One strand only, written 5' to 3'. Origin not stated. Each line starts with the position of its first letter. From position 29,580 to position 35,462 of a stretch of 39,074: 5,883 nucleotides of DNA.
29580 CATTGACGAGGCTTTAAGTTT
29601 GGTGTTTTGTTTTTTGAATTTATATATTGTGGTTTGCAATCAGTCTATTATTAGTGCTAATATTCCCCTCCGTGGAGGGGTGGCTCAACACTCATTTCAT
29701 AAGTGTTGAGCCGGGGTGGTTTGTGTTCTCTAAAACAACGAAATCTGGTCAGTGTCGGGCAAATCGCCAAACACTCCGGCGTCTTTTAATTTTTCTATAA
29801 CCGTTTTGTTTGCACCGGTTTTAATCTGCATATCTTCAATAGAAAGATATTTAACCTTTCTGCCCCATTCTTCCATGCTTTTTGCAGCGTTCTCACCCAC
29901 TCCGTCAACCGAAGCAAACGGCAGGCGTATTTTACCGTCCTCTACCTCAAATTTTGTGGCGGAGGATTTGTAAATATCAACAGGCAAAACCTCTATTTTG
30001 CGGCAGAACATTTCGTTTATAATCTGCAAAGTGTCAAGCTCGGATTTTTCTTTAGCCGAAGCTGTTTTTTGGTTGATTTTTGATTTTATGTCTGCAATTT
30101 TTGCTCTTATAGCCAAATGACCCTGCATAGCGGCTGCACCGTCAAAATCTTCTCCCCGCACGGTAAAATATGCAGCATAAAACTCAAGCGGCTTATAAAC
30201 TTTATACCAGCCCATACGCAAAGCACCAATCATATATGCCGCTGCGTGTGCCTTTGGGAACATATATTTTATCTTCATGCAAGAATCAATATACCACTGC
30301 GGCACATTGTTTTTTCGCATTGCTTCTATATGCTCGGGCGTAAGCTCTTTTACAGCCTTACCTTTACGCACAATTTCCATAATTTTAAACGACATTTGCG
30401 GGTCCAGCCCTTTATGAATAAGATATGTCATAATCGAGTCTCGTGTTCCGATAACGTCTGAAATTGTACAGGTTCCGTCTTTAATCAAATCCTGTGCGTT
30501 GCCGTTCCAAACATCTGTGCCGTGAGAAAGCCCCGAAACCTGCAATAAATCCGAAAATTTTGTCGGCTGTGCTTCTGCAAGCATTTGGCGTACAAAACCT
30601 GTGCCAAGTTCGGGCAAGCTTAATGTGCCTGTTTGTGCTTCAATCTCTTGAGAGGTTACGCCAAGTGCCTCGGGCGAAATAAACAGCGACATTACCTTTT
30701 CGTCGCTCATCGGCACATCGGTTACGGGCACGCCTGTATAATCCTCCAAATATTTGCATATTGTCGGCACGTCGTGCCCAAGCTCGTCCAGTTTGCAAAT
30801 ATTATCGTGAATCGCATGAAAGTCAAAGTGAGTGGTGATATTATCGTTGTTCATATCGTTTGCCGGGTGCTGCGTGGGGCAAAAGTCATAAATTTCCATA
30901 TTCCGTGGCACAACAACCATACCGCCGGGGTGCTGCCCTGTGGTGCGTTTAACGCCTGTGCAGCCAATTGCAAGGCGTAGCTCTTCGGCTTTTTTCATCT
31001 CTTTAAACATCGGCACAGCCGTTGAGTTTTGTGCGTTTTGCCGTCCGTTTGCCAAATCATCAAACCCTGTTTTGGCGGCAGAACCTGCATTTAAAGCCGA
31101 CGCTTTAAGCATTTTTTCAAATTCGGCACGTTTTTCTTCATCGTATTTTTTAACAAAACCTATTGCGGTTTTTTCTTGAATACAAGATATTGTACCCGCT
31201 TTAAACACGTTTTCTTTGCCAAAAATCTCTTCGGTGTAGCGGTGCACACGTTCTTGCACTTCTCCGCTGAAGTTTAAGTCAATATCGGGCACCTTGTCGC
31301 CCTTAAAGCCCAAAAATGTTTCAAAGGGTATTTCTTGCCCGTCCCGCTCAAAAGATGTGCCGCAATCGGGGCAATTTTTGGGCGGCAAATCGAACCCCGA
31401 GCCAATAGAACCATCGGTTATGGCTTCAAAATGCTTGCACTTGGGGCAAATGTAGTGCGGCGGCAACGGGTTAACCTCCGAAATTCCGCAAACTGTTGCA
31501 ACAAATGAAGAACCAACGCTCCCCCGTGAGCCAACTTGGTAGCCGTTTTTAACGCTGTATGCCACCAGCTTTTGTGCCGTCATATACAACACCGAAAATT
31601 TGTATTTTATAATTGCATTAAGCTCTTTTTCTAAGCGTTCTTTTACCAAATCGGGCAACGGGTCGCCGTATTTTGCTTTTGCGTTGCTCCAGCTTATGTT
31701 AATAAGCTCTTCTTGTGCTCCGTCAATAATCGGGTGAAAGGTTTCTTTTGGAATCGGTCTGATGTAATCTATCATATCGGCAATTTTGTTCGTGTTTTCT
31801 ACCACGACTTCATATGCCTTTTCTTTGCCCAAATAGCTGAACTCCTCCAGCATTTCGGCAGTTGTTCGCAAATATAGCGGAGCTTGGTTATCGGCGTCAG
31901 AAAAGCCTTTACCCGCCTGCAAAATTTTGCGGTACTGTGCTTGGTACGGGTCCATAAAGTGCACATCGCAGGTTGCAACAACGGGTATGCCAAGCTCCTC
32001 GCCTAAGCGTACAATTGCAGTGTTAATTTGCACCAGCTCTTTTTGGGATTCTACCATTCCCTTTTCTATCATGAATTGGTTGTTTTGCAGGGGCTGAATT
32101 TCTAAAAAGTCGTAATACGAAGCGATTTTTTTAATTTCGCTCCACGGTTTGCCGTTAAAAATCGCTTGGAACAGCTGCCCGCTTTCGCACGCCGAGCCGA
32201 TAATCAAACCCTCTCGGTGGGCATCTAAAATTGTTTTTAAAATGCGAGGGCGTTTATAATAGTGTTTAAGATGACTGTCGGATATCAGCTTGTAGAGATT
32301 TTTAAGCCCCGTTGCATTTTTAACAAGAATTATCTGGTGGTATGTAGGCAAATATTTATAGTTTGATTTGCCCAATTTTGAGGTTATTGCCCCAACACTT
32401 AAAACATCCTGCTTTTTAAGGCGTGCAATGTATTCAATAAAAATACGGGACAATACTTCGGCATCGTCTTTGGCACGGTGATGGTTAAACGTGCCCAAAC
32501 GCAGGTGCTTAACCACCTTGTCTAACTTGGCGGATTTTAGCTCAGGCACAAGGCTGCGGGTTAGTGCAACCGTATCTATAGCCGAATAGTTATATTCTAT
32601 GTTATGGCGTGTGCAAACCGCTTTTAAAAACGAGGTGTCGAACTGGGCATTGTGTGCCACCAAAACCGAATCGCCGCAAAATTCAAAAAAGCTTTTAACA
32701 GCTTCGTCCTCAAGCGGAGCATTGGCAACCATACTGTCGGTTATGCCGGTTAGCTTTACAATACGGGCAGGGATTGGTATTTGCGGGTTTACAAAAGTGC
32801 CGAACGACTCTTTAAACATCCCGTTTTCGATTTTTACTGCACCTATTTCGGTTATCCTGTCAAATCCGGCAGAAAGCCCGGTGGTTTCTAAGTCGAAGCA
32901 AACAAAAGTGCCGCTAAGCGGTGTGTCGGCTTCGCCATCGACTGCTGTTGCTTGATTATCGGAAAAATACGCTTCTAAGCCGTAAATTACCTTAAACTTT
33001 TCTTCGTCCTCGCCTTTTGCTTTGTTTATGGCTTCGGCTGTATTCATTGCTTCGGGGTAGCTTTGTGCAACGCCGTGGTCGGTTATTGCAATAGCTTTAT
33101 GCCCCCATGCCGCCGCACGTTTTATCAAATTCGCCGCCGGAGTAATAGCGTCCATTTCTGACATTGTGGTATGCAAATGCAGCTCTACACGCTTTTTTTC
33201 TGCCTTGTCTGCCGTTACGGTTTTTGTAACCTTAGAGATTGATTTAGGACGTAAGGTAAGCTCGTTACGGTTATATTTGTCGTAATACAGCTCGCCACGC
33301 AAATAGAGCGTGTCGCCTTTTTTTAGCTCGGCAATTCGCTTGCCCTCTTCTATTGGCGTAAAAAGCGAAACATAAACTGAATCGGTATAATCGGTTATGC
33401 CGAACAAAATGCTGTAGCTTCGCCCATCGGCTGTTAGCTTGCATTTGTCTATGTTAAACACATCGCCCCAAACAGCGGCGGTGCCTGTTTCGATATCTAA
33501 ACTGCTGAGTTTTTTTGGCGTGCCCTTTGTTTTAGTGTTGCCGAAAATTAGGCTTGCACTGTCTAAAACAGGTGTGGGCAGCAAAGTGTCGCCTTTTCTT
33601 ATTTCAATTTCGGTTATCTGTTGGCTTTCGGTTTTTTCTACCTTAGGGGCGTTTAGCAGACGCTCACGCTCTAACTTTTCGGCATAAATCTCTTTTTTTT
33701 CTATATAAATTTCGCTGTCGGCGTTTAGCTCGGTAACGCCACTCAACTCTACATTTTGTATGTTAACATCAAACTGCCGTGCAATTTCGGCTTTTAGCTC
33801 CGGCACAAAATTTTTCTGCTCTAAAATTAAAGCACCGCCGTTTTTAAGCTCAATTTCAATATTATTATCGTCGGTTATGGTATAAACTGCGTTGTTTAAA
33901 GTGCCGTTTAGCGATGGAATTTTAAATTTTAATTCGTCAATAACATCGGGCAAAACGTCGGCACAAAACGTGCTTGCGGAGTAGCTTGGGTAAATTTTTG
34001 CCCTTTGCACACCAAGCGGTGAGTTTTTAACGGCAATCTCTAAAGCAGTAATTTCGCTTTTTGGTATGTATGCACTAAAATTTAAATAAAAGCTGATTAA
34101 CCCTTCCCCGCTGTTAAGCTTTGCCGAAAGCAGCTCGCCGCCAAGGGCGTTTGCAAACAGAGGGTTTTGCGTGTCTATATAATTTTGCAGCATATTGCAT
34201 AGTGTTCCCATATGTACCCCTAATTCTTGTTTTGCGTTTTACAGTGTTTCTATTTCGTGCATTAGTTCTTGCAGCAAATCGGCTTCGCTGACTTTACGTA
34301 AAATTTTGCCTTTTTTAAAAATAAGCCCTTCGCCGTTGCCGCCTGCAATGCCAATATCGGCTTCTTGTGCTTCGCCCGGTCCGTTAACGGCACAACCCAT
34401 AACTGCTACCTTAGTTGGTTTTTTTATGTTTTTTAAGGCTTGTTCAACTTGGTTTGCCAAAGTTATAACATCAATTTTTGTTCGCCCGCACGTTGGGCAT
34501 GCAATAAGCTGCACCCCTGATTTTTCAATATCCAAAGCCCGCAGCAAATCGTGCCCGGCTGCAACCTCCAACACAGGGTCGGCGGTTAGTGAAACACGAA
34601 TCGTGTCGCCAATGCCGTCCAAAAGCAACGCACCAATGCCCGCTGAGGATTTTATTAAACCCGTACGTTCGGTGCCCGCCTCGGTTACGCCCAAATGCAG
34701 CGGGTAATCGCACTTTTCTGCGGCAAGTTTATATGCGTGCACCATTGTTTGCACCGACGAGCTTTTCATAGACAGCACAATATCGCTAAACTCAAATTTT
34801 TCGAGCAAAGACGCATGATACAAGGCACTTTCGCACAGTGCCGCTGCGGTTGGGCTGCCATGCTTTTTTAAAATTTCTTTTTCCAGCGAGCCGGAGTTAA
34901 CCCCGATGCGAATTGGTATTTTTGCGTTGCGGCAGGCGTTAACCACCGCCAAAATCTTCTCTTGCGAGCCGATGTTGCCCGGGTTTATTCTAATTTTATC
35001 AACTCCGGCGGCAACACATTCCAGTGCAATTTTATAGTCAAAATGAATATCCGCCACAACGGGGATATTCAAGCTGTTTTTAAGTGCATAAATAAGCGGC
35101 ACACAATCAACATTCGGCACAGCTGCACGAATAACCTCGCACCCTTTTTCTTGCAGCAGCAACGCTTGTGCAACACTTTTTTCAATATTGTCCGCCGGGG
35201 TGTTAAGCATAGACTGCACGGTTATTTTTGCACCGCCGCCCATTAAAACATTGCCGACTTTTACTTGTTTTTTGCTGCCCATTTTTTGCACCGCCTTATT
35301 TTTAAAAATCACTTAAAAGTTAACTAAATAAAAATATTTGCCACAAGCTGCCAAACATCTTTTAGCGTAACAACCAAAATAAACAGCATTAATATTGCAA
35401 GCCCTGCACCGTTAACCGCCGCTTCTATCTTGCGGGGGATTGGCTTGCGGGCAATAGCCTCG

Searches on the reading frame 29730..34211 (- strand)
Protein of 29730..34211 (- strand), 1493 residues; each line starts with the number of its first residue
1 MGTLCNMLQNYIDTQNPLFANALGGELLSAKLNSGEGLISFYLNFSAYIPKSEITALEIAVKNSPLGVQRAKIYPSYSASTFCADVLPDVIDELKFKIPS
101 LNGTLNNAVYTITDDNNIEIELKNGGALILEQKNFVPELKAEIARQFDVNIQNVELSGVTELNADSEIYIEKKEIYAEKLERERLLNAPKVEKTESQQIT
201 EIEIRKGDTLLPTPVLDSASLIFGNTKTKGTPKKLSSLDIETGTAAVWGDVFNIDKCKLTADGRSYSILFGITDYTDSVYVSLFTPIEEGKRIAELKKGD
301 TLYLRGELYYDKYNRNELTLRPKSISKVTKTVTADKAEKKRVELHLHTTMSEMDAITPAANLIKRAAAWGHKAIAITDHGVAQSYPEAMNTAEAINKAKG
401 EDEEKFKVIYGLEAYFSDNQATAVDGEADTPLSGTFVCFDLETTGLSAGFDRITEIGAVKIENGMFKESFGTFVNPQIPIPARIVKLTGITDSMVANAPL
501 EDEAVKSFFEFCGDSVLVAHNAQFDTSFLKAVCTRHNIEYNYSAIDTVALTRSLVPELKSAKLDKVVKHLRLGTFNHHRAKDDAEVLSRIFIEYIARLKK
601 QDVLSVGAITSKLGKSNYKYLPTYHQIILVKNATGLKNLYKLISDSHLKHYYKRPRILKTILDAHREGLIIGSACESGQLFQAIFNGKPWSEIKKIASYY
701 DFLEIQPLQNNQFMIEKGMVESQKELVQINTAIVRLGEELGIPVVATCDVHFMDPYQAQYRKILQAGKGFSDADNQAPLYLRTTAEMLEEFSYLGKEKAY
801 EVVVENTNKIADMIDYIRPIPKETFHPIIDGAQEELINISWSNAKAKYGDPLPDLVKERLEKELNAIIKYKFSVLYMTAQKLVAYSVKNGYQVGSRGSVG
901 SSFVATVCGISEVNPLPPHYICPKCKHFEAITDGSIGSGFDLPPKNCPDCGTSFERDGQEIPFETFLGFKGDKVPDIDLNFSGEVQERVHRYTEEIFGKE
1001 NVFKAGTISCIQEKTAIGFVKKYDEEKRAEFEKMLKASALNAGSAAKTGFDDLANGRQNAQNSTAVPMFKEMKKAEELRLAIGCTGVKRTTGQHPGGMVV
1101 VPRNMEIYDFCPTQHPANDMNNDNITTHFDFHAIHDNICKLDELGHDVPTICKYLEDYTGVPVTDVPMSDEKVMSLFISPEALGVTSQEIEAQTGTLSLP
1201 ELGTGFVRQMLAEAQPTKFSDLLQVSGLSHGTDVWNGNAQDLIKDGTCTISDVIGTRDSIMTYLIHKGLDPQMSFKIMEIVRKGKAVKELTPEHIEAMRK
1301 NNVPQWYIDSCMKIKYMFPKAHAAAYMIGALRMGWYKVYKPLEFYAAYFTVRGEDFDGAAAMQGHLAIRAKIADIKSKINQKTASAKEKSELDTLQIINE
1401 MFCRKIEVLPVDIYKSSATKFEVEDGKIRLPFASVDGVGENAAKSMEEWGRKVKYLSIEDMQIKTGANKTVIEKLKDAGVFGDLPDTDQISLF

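Call 15: search_protein_families(library=ncbifam, proteins=[window:29730-34211:-], max_evalue=0.001)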
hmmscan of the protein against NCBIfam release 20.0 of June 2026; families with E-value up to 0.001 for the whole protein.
window:29730-34211:- (1493 aa): 42 families (the best 25 are shown)
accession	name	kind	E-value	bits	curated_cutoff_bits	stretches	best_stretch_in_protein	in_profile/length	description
NF001688.0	PRK00448.1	equivalog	0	1669.4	873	1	24-1493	27-1444/1445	PolC-type DNA polymerase III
TIGR01405.1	polC_Gram_pos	equivalog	0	1511.3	1043.45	2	243-1032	8-794/1211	DNA polymerase III subunit alpha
TIGR00594.1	polc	superfamily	2.7e-64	217.7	434.35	4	619-917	78-382/1022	DNA polymerase III subunit alpha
NF005298.0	PRK06826.1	equivalog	1.2e-62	212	1260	4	621-916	85-379/1151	DNA polymerase III subunit alpha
NF004226.0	PRK05673.1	equivalog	4.2e-61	207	1002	4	616-917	79-385/1146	DNA polymerase III subunit alpha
NF005905.0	PRK07883.1-3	equivalog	1.1e-50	172.8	508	1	427-613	16-206/581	DEDD exonuclease domain-containing protein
NF005906.0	PRK07883.1-4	equivalog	3.2e-49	167.7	495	1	435-611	7-185/563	DEDD exonuclease domain-containing protein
NF005907.0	PRK07883.1-5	equivalog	2e-48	165.2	454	1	427-606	20-203/584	DEDD exonuclease domain-containing protein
NF007079.0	PRK09532.1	equivalog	1.9e-42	145.5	1525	3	619-916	78-388/876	DNA polymerase III subunit alpha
NF005981.0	PRK08074.1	equivalog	1e-41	142.9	789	1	435-602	4-173/931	ATP-dependent DNA helicase DinG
NF005617.0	PRK07374.1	equivalog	2.8e-40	138.1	1653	1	619-916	80-390/1170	DNA polymerase III subunit alpha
NF004225.0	PRK05672.1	subfamily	7.7e-40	136.8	939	3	622-916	78-373/1047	error-prone DNA polymerase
NF005904.0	PRK07883.1-2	equivalog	7.8e-40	136.7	969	1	428-608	21-207/584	DEDD exonuclease domain-containing protein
NF005289.0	PRK06807.1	equivalog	2.4e-38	132.1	335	1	433-600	7-174/313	3'-5' exonuclease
TIGR01407.1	dinG_rel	hypoth_equivalog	4.9e-38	130.9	547.7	1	435-600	1-167/889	putative DnaQ family exonuclease/DinG family helicase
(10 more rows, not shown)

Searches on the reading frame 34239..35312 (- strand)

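Call 15: search_protein_families(library=ncbifam, proteins=[window:34239-35312:-], max_evalue=0.001)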
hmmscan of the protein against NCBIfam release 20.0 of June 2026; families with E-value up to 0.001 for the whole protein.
window:34239-35312:- (357 aa): 4 families
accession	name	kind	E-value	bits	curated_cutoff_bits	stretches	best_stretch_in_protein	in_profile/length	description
NF001540.0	PRK00366.1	equivalog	6.9e-137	456.1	345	1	9-356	11-359/364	flavodoxin-dependent (E)-4-hydroxy-3-methylbut-2-enyl-diphosphate synthase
TIGR00612.1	ispG_gcpE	equivalog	7.3e-120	400.4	280.25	1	15-354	5-356/357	(E)-4-hydroxy-3-methylbut-2-enyl-diphosphate synthase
NF001912.0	PRK00694.1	equivalog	3.2e-68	230.8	1045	3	117-259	144-290/606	4-hydroxy-3-methylbut-2-en-1-yl diphosphate synthase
NF002534.0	PRK02048.1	equivalog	1.9e-65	221.8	886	3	117-258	140-285/613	4-hydroxy-3-methylbut-2-en-1-yl diphosphate synthase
